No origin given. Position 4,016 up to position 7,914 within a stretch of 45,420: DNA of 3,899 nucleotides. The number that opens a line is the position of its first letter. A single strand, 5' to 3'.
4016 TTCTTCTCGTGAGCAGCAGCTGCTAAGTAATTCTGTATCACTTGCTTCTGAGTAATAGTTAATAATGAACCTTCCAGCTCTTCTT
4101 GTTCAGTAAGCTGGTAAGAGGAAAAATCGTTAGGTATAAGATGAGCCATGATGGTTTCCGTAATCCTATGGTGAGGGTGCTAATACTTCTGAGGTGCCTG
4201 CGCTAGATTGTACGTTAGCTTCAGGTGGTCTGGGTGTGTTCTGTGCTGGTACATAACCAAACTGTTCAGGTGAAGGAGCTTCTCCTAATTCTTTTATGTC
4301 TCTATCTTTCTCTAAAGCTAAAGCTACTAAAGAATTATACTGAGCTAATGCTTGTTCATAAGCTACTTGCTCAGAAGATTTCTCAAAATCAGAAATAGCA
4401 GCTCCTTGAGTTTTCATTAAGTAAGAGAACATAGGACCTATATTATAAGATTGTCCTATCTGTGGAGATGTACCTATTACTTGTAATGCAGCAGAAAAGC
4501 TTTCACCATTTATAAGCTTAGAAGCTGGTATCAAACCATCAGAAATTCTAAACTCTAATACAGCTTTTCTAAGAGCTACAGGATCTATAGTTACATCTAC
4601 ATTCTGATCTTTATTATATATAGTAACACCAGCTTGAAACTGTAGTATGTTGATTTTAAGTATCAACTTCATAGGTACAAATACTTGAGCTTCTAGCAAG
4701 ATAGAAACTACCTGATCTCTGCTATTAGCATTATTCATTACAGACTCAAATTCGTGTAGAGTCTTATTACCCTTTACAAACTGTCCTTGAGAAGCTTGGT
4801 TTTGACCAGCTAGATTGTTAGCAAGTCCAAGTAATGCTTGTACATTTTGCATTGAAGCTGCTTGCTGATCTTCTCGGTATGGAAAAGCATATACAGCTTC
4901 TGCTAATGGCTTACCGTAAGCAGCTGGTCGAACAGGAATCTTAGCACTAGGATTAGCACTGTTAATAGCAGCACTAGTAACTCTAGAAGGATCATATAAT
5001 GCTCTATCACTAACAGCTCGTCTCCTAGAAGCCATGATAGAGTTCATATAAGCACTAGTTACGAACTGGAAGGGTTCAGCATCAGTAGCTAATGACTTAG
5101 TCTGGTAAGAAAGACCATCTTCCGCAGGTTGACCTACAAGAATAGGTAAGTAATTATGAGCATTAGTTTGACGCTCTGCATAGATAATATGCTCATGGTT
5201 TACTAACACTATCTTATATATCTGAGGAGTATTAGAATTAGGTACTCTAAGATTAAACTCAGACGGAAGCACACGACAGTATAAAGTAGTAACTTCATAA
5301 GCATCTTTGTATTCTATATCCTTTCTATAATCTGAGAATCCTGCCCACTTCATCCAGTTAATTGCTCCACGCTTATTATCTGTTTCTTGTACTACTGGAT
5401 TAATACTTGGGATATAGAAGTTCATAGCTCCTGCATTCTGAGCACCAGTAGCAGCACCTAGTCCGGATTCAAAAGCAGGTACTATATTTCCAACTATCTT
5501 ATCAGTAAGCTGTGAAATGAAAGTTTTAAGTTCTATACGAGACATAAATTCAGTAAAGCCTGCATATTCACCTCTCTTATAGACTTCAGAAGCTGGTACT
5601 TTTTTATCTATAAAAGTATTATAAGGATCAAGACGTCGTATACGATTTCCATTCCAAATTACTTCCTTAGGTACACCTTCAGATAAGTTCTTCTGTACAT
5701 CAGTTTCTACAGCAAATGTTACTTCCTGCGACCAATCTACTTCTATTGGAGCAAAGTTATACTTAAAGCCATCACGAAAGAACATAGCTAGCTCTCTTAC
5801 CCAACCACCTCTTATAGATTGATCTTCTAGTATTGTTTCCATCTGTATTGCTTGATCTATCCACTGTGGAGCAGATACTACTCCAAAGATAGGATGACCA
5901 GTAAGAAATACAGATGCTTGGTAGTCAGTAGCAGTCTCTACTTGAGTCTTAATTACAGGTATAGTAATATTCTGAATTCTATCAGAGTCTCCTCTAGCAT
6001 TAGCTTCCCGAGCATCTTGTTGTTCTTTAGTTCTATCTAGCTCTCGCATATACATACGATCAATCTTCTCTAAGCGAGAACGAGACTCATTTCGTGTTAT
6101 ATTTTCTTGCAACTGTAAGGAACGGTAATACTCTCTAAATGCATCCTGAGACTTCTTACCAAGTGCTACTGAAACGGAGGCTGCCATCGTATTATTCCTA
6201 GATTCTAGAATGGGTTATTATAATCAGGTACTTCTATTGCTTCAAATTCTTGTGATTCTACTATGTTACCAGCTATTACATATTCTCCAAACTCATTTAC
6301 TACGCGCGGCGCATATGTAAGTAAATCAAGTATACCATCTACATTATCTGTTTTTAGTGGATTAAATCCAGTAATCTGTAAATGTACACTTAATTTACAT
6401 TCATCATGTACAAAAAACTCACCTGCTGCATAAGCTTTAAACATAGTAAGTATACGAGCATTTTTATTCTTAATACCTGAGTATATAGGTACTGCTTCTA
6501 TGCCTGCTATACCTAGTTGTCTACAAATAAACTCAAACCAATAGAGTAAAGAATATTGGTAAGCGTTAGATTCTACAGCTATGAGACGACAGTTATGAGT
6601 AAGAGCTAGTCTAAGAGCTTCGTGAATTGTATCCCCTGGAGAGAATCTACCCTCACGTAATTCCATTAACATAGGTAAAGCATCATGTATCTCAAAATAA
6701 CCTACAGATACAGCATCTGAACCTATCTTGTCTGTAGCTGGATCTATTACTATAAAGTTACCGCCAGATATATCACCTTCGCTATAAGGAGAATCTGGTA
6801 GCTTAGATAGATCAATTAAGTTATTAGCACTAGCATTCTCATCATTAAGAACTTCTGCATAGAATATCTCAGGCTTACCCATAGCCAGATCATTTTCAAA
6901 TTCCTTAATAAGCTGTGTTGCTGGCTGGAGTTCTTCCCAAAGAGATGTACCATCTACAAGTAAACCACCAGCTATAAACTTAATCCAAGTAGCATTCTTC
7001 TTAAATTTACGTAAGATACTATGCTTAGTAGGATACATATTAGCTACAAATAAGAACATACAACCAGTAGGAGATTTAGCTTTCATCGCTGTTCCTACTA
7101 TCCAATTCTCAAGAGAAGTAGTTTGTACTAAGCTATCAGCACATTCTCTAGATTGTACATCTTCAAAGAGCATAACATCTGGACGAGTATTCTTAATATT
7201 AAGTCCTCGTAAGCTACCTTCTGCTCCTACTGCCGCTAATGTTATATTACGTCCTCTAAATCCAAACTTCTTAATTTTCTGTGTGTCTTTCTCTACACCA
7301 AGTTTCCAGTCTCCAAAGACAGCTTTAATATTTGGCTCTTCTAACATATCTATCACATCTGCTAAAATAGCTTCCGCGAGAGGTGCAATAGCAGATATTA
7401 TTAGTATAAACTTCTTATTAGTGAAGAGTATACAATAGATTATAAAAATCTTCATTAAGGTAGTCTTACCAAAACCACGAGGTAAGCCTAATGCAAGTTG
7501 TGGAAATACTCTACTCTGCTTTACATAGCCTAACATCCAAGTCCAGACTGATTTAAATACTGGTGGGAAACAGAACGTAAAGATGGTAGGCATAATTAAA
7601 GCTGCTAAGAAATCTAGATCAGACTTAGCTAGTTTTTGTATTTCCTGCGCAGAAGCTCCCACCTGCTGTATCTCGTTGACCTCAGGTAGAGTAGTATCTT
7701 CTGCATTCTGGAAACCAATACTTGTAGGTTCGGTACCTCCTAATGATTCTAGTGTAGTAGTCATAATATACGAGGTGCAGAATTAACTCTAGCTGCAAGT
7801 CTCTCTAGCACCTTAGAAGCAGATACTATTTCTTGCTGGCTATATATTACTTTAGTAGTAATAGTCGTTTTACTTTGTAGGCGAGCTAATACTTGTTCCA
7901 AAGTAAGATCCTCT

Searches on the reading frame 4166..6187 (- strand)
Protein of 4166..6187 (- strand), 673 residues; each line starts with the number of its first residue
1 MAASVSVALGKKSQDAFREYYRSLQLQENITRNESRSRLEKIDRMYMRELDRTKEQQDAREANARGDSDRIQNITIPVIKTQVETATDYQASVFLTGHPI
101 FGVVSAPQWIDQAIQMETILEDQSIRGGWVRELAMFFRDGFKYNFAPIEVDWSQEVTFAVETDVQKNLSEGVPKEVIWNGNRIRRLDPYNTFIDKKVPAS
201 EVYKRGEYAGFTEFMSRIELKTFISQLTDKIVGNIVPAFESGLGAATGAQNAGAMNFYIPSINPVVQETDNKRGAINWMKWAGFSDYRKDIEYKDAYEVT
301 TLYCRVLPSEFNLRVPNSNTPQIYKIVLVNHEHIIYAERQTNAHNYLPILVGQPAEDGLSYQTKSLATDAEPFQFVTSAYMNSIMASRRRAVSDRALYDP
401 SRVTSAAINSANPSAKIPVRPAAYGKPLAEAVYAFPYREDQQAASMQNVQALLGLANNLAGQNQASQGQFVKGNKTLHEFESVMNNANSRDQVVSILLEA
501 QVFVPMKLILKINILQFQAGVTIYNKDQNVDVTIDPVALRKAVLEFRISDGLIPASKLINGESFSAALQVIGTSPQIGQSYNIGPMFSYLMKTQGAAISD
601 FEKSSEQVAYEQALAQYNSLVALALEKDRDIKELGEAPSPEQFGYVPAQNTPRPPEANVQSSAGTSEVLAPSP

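Call 7: search_protein_families(library=phrogs, proteins=[window:4166-6187:-], max_evalue=0.001)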
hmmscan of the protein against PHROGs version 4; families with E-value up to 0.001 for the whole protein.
window:4166-6187:- (673 aa): 1 family
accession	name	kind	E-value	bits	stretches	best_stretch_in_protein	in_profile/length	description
phrog_15554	-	head and packaging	8e-76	256.5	1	71-606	80-619/666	portal protein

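Call 9: search_dna_similar(query=window:4166-6187:-, collection=phages, mode=protein, max_evalue=0.00001, max_rows=25)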
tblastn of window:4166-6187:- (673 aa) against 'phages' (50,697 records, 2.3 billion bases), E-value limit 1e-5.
Records with a match: 21; places in all: 21; records where one place covers at least 80% of the query: 3.
Best place of each record, by identity: <60% 21.
By first word of the organism name: Pseudomonas 16; EBPR 1; Polaromonas 1; Aeromonas 1; Vibrio 1; Desulfofustis 1.
By host as written in the record: Pseudomonas aeruginosa 12; - 4; Polaromonas sp. 1; Aeromonas dhakensis 1; Pseudomonas sp. 1; Psuedomonas aeruginosa 1; Vibrio splendidus 1.
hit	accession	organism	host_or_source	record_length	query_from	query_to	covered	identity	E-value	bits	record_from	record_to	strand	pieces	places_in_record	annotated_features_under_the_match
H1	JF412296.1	EBPR podovirus 3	-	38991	11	595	87%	32.9%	5e-80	283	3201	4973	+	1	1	gp5: hypothetical protein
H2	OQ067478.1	Polaromonas phage Tiera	Polaromonas sp.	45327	22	595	85%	31.8%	2e-81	287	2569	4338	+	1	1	putative portal protein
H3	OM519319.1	Aeromonas phage P5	Aeromonas dhakensis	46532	34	601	84%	29.9%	2e-60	226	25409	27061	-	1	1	hypothetical protein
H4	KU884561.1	Pseudomonas phage PaMx33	Pseudomonas aeruginosa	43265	77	606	79%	31.9%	7e-65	239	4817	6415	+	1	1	putative portal protein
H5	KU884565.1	Pseudomonas phage PaMx46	Pseudomonas aeruginosa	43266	77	606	79%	31.9%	7e-65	239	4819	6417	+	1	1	putative portal protein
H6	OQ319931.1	Pseudomonas phage 20Aug470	Pseudomonas aeruginosa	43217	77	606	79%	31.8%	2e-63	234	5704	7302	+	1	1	portal protein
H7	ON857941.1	Pseudomonas phage vB_PaeP_FBPa48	Pseudomonas sp.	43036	77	606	79%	31.6%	3e-64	237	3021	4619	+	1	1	hypothetical protein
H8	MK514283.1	Pseudomonas phage vB_PaeP_TF17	Psuedomonas aeruginosa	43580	77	606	79%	31.6%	1e-63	235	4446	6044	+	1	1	putative portal protein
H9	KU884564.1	Pseudomonas phage PaMx43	Pseudomonas aeruginosa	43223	77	606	79%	31.6%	1e-63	235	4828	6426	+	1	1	putative portal protein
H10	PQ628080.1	Pseudomonas phage Neko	Pseudomonas aeruginosa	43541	77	606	79%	31.6%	1e-63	235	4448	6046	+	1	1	portal protein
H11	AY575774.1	Pseudomonas phage PaP2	-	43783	77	606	79%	31.6%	1e-63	235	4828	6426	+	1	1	orf8: p08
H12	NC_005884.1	Pseudomonas phage PaP2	Pseudomonas aeruginosa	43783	77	606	79%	31.6%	1e-63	235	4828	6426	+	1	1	portal protein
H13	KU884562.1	Pseudomonas phage PaMx35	Pseudomonas aeruginosa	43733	77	606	79%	31.6%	2e-63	235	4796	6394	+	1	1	putative portal protein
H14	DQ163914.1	Pseudomonas phage 119X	-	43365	77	603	78%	31.8%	2e-63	234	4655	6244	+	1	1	record has no annotation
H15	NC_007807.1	Pseudomonas phage 119X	Pseudomonas aeruginosa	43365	77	603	78%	31.8%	2e-63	234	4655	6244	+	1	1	119X_gp08: portal protein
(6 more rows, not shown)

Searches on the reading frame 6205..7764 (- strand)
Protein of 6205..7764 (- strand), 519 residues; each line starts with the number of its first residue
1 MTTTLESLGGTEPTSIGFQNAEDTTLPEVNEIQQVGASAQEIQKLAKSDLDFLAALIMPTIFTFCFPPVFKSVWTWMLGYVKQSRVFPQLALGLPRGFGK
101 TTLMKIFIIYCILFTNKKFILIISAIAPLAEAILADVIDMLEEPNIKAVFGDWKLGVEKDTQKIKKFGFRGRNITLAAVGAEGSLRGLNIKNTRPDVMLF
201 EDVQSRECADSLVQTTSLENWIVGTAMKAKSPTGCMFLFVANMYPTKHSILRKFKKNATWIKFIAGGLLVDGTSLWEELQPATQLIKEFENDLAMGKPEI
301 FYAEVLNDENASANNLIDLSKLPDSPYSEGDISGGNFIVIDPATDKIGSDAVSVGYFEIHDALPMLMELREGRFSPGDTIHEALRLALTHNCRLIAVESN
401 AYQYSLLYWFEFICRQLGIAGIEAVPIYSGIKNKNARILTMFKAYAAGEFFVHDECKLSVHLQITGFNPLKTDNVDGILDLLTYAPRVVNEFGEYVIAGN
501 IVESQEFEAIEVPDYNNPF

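Call 7: search_protein_families(library=phrogs, proteins=[window:6205-7764:-], max_evalue=0.001)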
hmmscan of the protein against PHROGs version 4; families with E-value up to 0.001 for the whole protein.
window:6205-7764:- (519 aa): 3 families
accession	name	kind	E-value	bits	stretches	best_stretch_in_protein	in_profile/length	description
phrog_38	-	head and packaging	2.4e-48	166.4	1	35-485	260-703/760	terminase large subunit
phrog_14112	-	unknown function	6.7e-06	26.7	1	89-208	104-225/247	-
phrog_4758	-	head and packaging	8.3e-06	26.3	1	88-233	58-197/243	terminase large subunit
